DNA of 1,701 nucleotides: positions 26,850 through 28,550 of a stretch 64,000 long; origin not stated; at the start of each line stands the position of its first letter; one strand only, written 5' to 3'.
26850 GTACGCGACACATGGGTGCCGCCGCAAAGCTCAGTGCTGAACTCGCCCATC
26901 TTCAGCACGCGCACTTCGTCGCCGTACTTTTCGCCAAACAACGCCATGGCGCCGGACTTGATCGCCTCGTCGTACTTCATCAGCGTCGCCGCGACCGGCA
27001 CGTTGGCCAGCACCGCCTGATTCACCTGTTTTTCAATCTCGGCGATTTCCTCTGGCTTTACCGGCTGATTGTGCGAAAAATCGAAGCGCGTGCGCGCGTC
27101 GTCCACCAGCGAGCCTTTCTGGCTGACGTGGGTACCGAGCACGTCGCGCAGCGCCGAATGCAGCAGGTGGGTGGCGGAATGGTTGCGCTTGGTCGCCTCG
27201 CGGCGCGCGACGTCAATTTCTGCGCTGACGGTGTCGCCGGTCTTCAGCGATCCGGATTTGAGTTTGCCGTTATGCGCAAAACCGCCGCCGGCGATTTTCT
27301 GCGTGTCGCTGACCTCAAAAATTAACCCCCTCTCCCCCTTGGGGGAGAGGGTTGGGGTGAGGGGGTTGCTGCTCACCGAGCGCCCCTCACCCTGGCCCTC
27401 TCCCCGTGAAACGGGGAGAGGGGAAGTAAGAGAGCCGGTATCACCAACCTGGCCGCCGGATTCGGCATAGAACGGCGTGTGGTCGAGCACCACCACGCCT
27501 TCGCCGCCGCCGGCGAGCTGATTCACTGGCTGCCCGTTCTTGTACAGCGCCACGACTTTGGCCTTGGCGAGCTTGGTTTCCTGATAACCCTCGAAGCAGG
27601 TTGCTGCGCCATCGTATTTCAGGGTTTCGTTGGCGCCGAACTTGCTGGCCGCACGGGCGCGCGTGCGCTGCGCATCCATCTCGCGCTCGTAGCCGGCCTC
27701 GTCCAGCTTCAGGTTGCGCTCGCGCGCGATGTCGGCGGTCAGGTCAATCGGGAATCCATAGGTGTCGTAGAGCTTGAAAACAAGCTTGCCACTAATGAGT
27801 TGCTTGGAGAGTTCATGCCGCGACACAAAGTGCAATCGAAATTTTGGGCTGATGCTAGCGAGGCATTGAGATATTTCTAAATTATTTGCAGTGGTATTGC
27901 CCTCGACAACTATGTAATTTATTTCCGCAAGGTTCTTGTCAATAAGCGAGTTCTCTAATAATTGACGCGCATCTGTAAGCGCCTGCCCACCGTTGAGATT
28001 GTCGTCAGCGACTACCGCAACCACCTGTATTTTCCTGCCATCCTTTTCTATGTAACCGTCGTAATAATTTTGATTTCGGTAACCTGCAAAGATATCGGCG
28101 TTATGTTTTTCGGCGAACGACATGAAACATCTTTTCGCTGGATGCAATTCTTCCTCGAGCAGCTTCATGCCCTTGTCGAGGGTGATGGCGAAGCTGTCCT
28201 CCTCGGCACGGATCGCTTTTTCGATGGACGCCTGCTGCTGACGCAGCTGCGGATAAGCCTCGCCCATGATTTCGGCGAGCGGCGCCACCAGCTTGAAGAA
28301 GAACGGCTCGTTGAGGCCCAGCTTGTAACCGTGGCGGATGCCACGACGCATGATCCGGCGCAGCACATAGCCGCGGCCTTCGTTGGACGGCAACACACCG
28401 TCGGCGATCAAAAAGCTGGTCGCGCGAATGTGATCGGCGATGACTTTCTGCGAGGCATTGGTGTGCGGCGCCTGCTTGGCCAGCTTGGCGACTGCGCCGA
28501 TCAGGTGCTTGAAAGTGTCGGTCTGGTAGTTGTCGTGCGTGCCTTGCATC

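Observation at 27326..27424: Triple-hairpin palindromic repeat element inserted in-frame inside alaS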

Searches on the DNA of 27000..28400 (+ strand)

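Call 20: search_rna_families(source=window, start=27000, end=28400, threshold=evalue, max_evalue=10)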
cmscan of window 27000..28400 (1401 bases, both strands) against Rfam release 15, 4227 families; matches with E-value up to 10: 51.
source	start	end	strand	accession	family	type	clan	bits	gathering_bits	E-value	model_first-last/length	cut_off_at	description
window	27323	27427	+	RF02000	MIR1846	Gene; miRNA;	-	29.6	77.5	0.0024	1-110/110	no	MIR1846 microRNA precursor family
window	27340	27406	+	RF03836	mir-3547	Gene; miRNA;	-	28.8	77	0.011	1-88/88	no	mir-3547 microRNA precursor family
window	27341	27406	+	RF03703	mir-3622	Gene; miRNA;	-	28.6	78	0.011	1-84/84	no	mir-3622 microRNA precursor family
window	27338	27409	+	RF03349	mir-3151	Gene; miRNA;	-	28.4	83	0.026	1-85/85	no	mir-3151 microRNA precursor family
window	27334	27416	-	RF00707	mir-197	Gene; miRNA;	-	28.2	74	0.026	1-75/75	no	mir-197 microRNA precursor family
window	27341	27408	+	RF03924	mir-1228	Gene; miRNA;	-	28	88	0.038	1-73/73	no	mir-1228 microRNA precursor family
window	27342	27405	+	RF04159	MIR1437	Gene; miRNA;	-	27.9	168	0.027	1-192/192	no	MIR1437 microRNA precursor family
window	27341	27405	+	RF00771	mir-185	Gene; miRNA;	-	27.1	60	0.018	1-79/79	no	mir-185 microRNA precursor family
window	27342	27406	+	RF03778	mir-483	Gene; miRNA;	-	27.1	60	0.021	1-75/75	no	mir-483 microRNA precursor family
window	27345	27402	-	RF00942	mir-1224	Gene; miRNA;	-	26.6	105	0.036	1-86/86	no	mir-1224 microRNA precursor family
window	27327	27423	+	RF00719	mir-326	Gene; miRNA;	-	25.3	66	0.032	1-95/95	no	mir-326 microRNA precursor family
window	27343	27406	+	RF03192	mir-6794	Gene; miRNA;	-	25.3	74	0.046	1-62/62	no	mir-6794 microRNA precursor family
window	27335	27411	+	RF00802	mir-207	Gene; miRNA;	-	25.3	88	0.048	1-78/78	no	mir-207 microRNA precursor family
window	27341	27406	+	RF03964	mir-H1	Gene; miRNA;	-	25.2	97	0.19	1-85/85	no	mir-H1 microRNA precursor family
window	27336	27410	-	RF01918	mir-1249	Gene; miRNA;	-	24.5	83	0.025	1-75/75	no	mir-1249 microRNA precursor family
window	27341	27406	-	RF03964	mir-H1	Gene; miRNA;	-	21.3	97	1.5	1-85/85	no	mir-H1 microRNA precursor family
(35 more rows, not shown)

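Call 60: search_dna_similar(query=window:27322-27428:+, collection=ecoli_genomes, mode=distant, max_evalue=0.001, max_rows=15)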
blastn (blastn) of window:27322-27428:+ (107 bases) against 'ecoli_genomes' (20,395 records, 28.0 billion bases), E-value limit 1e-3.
Records with a match: 4310; places in all: 14159; records where one place covers at least 80% of the query: 3957.
Genomes with a match: 4306 of 5426; with a place that covers at least 80% of the query: 3956. Places per genome that has any: lowest 1, median 4, highest 7. On chromosomes: 14154 places; on plasmids: 5.
Best place of each record, by identity: 90-95% 347; 60-80% 3963.
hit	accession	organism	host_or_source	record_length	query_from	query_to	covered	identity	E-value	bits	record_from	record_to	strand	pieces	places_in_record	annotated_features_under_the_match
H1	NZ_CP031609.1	Escherichia coli strain N3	Homo sapiens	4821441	6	101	90%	79.2%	2e-10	73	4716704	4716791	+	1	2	none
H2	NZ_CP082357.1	Escherichia coli strain VCSW7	Top soil and leaf litter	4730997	6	101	90%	79.2%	2e-10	73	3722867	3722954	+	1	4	none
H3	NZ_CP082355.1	Escherichia coli strain VCSW5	Soil/drain sediment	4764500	6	101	90%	79.2%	2e-10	73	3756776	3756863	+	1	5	none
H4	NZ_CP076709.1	Escherichia coli O158:H23 strain CFIAFB20140388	missing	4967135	6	101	90%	79.2%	2e-10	73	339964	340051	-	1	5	none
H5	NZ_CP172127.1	Escherichia coli strain GF43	chicken meat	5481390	6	101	90%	79.2%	2e-10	73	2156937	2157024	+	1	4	none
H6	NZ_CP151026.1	Escherichia coli strain 19KM1831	Dog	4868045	6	101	90%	79.2%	2e-10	73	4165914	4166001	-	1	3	none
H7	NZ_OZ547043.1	Escherichia coli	Homo sapiens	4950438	6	101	90%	79.2%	2e-10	73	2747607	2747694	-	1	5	none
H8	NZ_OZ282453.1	Escherichia coli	restricted access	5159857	6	101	90%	79.2%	2e-10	73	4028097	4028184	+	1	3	none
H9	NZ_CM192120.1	Escherichia coli strain MEW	Pagophila eburnea (ivory gull)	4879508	6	101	90%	79.2%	2e-10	73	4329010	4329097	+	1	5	none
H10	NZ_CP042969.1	Escherichia coli strain CFSAN061769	missing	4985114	6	105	93%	75.2%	3e-7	63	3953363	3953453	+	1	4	none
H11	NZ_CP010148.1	Escherichia coli strain D6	dog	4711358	6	105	93%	75.2%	3e-7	63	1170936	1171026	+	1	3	none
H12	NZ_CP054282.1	Escherichia coli strain IDR1900005638-01-02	Homo sapiens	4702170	6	105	93%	75.2%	3e-7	63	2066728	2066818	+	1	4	none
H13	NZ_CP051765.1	Escherichia coli strain SCU-113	Homo sapiens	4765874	6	105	93%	75.2%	3e-7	63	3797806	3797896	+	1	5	none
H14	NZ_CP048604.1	Escherichia coli strain PapRG-06-3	Papio papio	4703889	6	105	93%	75.2%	3e-7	63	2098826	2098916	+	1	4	none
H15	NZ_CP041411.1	Escherichia coli strain STEC719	goat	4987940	6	105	93%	75.2%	3e-7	63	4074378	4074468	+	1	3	none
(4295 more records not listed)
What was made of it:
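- On BoxC / PIT / TMECO triplex motif: 79% identity over 90% of the 107-nt query in 4306 of 5426 E. coli genomes, median 4 places per genome, under no annotated feature (call 60).
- The whole doublet aligns over 90% of its length at 79% identity with unannotated sites in 4306 of 5426 complete E. coli genomes (call 60).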

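Call 61: get_annotated_region(hit=H1, flank=600)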
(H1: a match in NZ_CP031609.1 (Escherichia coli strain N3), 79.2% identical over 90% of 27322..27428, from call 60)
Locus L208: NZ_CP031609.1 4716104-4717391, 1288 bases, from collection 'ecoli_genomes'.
description: Escherichia coli strain N3 chromosome, complete genome
organism: Escherichia coli strain N3 (NCBI taxid 562)
replicon: chromosome; assembly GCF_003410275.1
host: Homo sapiens; source: Rectal swab; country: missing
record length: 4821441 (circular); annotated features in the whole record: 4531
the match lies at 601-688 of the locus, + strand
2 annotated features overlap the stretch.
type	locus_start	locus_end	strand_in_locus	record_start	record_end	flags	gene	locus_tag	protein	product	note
CDS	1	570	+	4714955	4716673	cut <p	-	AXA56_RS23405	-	flagellar biosynthesis protein FlhA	incomplete; partial in the middle of a contig; missing N-terminus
CDS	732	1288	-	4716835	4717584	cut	yafL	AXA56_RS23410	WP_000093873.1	C40 family peptidase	-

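Call 64: search_dna_similar(query=window:27797-28144:-, collection=plasmids, mode=distant, max_evalue=0.01, max_rows=10)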
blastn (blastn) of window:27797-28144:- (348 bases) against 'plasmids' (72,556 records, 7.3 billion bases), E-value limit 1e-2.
No match.
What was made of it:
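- Tried and rejected: No plasmid DNA match (call 64).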

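Call 81: search_dna_similar(query=L208:350-950:+, collection=ecoli_genomes, mode=near, rows=spread, max_rows=40)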
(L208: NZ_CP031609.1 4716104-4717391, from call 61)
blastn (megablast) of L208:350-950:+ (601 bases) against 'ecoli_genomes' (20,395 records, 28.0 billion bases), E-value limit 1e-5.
Records with a match: 5448; places in all: 35139; records where one place covers at least 80% of the query: 128.
Genomes with a match: 5426 of 5426; with a place that covers at least 80% of the query: 128. Places per genome that has any: lowest 1, median 7, highest 14. On chromosomes: 35100 places; on plasmids: 39.
Best place of each record, by identity: >=99% 4; 95-99% 2095; 90-95% 3307; 80-90% 42.
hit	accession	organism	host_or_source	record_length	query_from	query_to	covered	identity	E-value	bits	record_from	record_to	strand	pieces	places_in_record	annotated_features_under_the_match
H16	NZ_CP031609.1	Escherichia coli strain N3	Homo sapiens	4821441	1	601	100%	100.0%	0e+0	1110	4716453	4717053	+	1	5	flagellar biosynthesis protein FlhA | yafL: C40 family peptidase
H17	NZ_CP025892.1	Escherichia coli strain 503025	Homo sapiens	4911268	1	601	74%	95.3%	8e-102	705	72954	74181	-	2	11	type II toxin-antitoxin system HicB family antitoxin | type II toxin-antitoxin system HicA family toxin | flagellar biosynthesis protein FlhA | yafL: C40 family peptidase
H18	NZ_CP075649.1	Escherichia coli strain STEC17-190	Homo sapiens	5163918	1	601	74%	94.4%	6e-98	686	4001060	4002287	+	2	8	type II toxin-antitoxin system HicB family antitoxin | type II toxin-antitoxin system HicA family toxin | flagellar biosynthesis protein FlhA | yafL: C40 family peptidase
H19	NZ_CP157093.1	Escherichia coli strain UTME-13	Sus scrofa domesticus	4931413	1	601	74%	94.4%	3e-96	687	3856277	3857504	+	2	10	type II toxin-antitoxin system HicB family antitoxin | type II toxin-antitoxin system HicA family toxin | flagellar biosynthesis protein FlhA | yafL: C40 family peptidase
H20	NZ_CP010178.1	Escherichia coli strain H15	not applicable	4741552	1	601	74%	93.9%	6e-98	675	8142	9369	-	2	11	type II toxin-antitoxin system HicB family antitoxin | type II toxin-antitoxin system HicA family toxin | flagellar biosynthesis protein FlhA | yafL: C40 family peptidase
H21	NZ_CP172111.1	Escherichia coli strain MJ-T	Mink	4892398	1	601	74%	93.9%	6e-98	675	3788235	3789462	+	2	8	type II toxin-antitoxin system HicB family antitoxin | type II toxin-antitoxin system HicA family toxin | flagellar biosynthesis protein FlhA | yafL: C40 family peptidase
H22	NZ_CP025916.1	Escherichia coli strain 120899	Homo sapiens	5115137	1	601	73%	95.0%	8e-102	694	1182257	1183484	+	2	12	type II toxin-antitoxin system HicB family antitoxin | type II toxin-antitoxin system HicA family toxin | flagellar biosynthesis protein FlhA | yafL: C40 family peptidase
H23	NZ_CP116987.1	Escherichia coli strain MLI107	Homo sapiens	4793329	1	601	74%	93.7%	6e-98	669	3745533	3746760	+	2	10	type II toxin-antitoxin system HicB family antitoxin | type II toxin-antitoxin system HicA family toxin | flagellar biosynthesis protein FlhA | yafL: C40 family peptidase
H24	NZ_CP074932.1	Escherichia coli strain 07_3337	Homo sapiens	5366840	1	601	74%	93.7%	6e-98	669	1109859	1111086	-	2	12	type II toxin-antitoxin system HicB family antitoxin | type II toxin-antitoxin system HicA family toxin | flhA: flagellar biosynthesis protein FlhA | yafL: C40 family peptidase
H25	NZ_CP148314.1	Escherichia coli strain Z1323MEC0002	Mammal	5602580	1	601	74%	93.7%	3e-96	670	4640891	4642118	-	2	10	type II toxin-antitoxin system HicB family antitoxin | type II toxin-antitoxin system HicA family toxin | flagellar biosynthesis protein FlhA | yafL: C40 family peptidase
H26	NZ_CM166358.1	Escherichia coli strain CH425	Homo sapiens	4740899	1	601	74%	93.5%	6e-98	664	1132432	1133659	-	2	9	type II toxin-antitoxin system HicB family antitoxin | type II toxin-antitoxin system HicA family toxin | flagellar biosynthesis protein FlhA | yafL: C40 family peptidase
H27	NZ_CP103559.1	Escherichia coli strain 3059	Homo sapiens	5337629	1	601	73%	94.5%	3e-96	681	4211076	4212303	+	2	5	type II toxin-antitoxin system HicB family antitoxin | type II toxin-antitoxin system HicA family toxin | flagellar biosynthesis protein FlhA | yafL: C40 family peptidase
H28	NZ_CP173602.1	Escherichia coli strain 98190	Homo sapiens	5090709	1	601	73%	93.2%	8e-87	649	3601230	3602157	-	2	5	type II toxin-antitoxin system HicB family antitoxin | flagellar biosynthesis protein FlhA | yafL: C40 family peptidase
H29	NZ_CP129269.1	Escherichia coli strain STEC1589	Homo sapiens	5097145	1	601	73%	93.2%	1e-85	648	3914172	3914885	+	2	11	flagellar biosynthesis protein FlhA | yafL: C40 family peptidase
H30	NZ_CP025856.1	Escherichia coli strain 504838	Homo sapiens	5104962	1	228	38%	95.2%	3e-96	361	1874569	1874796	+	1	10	flagellar biosynthesis protein FlhA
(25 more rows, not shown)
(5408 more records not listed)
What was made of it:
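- Tried and rejected: The locus is too rearranged between strains, with hicAB inserted in many (call 81).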

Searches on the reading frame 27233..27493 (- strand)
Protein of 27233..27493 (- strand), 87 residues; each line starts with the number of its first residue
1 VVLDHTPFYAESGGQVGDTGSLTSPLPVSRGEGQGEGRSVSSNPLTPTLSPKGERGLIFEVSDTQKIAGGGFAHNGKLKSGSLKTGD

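Call 35: find_homologous_proteins(query=window:27233-27493:-, max_evalue=0.00001)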
Query seq(87 aa) (87 aa): 82 proteins with E <= 0.00001 among 505 candidates.
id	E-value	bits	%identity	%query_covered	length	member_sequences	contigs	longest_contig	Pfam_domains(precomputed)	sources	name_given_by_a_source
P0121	5.1e-10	57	48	100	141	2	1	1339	PF01411.25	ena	-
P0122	9.2e-10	56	44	100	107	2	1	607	PF01411.25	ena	-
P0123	1.5e-9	56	44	100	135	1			PF01411.25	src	-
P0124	2.1e-9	55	44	100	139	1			PF01411.25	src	-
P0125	3.0e-9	55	45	100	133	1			PF01411.25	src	-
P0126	7.1e-9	54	43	100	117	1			PF01411.25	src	-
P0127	8.0e-9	53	43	99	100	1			PF01411.25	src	-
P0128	2.6e-8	52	44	100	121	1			PF01411.25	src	-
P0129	2.6e-8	52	44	100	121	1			PF01411.25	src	-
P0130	3.4e-8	51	41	100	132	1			PF01411.25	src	-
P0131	5.1e-8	51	44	98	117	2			PF01411.25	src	-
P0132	5.7e-8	51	42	99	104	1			PF01411.25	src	-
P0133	6.1e-8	51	41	100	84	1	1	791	PF01411.25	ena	-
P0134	6.7e-8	50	46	100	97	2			PF01411.25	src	-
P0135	8.1e-8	50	43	97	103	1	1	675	PF01411.25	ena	-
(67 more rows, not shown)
